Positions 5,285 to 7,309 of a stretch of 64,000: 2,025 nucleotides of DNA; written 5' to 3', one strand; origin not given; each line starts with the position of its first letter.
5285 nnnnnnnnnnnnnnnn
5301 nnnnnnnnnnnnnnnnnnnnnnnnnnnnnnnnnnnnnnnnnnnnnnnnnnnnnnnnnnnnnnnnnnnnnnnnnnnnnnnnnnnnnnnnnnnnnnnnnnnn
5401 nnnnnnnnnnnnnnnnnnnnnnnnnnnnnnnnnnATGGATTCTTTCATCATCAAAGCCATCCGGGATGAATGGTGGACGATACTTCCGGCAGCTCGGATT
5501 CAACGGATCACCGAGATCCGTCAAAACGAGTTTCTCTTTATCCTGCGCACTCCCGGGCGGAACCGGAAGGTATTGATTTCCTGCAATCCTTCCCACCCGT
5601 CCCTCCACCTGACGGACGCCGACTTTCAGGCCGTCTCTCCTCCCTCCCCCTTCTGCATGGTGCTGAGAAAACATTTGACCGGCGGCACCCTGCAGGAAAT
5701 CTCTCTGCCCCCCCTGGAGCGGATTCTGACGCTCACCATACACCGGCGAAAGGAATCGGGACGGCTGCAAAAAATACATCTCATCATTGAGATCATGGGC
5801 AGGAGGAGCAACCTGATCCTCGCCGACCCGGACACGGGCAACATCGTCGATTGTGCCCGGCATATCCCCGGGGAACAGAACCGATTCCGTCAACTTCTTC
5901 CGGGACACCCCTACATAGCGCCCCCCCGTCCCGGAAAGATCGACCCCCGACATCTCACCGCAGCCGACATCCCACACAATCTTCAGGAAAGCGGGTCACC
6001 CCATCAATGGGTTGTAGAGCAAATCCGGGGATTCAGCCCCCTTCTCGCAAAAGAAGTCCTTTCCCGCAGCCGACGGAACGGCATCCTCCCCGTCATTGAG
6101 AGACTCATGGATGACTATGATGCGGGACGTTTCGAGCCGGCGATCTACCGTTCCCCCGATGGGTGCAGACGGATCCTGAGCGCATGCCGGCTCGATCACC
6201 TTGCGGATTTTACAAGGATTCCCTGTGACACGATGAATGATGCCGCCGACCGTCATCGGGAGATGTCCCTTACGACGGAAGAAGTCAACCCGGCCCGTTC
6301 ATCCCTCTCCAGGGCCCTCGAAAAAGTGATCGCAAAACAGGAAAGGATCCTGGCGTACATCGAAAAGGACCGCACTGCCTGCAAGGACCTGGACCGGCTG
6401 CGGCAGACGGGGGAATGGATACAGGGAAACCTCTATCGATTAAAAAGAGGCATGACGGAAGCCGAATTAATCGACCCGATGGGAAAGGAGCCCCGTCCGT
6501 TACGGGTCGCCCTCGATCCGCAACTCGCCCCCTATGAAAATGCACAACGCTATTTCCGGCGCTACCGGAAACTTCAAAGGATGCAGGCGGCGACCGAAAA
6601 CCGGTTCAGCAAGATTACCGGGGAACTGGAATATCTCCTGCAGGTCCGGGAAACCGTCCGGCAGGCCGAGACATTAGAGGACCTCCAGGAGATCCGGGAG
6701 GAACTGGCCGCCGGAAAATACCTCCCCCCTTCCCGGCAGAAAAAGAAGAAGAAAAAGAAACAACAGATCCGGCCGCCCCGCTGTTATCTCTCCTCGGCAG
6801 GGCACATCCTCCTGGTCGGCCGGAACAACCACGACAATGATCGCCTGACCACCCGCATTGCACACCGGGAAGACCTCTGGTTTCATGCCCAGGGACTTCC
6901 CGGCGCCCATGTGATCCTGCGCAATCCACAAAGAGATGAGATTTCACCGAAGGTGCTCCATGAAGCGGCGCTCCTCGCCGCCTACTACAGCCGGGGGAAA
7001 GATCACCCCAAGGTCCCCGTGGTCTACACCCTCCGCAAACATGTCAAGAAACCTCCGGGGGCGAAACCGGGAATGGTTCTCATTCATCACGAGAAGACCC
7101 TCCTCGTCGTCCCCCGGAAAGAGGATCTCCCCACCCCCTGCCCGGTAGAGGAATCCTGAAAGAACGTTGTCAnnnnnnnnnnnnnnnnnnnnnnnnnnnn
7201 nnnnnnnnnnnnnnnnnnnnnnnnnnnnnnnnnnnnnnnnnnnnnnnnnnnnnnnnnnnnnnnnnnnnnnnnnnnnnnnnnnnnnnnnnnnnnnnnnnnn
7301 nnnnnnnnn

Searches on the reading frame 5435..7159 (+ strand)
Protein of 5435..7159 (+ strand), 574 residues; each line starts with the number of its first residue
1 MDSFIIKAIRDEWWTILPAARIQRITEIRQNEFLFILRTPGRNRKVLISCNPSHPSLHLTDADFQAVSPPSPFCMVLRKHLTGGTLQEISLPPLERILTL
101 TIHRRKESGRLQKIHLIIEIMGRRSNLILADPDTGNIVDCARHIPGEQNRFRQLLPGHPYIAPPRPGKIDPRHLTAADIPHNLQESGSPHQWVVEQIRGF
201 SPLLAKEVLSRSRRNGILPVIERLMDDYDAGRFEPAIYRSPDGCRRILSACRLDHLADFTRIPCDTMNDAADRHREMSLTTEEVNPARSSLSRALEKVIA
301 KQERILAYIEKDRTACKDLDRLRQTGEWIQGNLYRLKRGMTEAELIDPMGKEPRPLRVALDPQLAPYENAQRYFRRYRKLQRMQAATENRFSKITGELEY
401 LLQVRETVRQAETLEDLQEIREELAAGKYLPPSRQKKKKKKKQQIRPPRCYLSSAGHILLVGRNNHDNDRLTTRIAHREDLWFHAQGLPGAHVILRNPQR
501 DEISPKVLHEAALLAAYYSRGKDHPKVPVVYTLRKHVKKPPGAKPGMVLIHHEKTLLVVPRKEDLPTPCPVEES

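Call 66: find_homologous_proteins(query=window:5435-7159:+, max_evalue=1e-50)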
Query window:5435-7159:+ (574 aa): 2483 proteins with E <= 1e-50 among 8000 candidates; the best 120 are listed.
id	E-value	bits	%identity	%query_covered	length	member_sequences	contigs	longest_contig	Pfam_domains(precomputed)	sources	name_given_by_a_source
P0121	0.0e+0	1313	100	100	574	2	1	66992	PF18297.7,PF05670.19,PF05833.17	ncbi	-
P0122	0.0e+0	1061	82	100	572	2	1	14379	PF18297.7,PF05670.19,PF05833.17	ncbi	-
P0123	6.1e-276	935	73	100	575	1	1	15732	PF18297.7,PF05670.19,PF05833.17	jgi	-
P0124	3.1e-161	556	48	99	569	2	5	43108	PF05670.19,PF05833.17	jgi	jgi:predicted ribosome quality control (RQC) complex YloA/Tae2 family protein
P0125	7.9e-159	548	47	99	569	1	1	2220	PF05670.19,PF05833.17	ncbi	-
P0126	3.0e-155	536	46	99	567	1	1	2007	PF18297.7,PF05670.19,PF05833.17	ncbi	-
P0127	7.4e-155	535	46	99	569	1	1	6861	PF18297.7,PF05670.19,PF05833.17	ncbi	-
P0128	4.7e-152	526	46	100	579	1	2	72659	PF18297.7,PF05670.19,PF05833.17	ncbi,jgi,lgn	-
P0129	5.6e-103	364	35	98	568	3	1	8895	PF18297.7,PF05670.19,PF05833.17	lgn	-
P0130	3.7e-102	361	37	98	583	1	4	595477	PF18297.7,PF05670.19,PF05833.17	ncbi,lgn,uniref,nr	ncbi:Rqc2 family fibronectin-binding protein [Cohnella thermotolerans]|uniref:Rqc2 family fibronecti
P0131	1.3e-100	356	35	98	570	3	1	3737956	PF18297.7,PF05670.19,PF05833.17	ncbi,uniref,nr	ncbi:Rqc2 family fibronectin-binding protein [Thermaerobacillus caldiproteolyticus]|uniref:Rqc2 fami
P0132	5.1e-100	354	35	100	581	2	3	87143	PF18297.7,PF05670.19,PF05833.17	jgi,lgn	jgi:predicted ribosome quality control (RQC) complex YloA/Tae2 family protein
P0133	3.2e-99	351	36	98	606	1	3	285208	PF18297.7,PF05670.19,PF05833.17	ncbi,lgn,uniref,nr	ncbi:NFACT RNA binding domain-containing protein [Cohnella lubricantis]|uniref:Rqc2 homolog RqcH n=1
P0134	1.1e-97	346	37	98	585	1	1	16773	PF18297.7,PF05670.19,PF05833.17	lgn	-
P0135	1.1e-97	346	36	98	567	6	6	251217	PF18297.7,PF05670.19,PF05833.17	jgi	jgi:predicted ribosome quality control (RQC) complex YloA/Tae2 family protein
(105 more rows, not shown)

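Call 67: find_encoding_contigs(protein=P0122, flank=4000, max_places=2)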
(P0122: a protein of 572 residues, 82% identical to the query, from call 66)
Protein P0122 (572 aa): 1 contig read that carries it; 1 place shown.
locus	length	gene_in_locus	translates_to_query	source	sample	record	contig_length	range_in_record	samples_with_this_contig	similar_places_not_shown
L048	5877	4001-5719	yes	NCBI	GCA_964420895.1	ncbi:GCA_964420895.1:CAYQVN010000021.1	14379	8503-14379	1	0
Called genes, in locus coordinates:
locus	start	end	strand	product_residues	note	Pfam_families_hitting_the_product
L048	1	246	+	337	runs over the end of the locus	PF00158:Sigma54_activat, PF14532:Sigma54_activ_2, PF25601:AAA_lid_14, PF02954:HTH_8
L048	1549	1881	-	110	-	PF01192:RNA_pol_Rpb6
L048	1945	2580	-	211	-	PF00625:Guanylate_kin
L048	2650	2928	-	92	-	PF04025:RemA-like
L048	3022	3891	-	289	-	PF03755:YicC-like_N, PF08340:YicC-like_C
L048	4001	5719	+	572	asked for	PF05833:NFACT_N, PF05670:NFACT-R_1, PF18297:NFACT-R_2 (weak)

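Call 68: find_encoding_contigs(protein=P0123, flank=4000, max_places=2)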
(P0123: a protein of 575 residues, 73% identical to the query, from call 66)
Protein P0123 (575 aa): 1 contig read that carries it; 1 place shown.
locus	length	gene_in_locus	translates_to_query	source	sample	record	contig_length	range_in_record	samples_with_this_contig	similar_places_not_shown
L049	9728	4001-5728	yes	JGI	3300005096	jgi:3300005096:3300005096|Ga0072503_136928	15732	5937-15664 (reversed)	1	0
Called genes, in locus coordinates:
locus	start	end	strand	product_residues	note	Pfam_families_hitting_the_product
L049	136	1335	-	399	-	PF02441:Flavoprotein, PF04127:DFP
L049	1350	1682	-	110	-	PF01192:RNA_pol_Rpb6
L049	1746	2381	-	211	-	PF00625:Guanylate_kin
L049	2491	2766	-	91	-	PF04025:RemA-like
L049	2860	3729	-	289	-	PF03755:YicC-like_N, PF08340:YicC-like_C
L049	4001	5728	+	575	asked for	PF05833:NFACT_N, PF05670:NFACT-R_1, PF18297:NFACT-R_2 (weak)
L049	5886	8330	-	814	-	PF22548:AEP-TOTE, PF00270:DEAD, PF04851:ResIII, PF00271:Helicase_C (faint)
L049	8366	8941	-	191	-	-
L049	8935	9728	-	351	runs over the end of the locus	PF09952:AbiEi_2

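Call 69: find_encoding_contigs(protein=P0121, flank=1000, max_places=2)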
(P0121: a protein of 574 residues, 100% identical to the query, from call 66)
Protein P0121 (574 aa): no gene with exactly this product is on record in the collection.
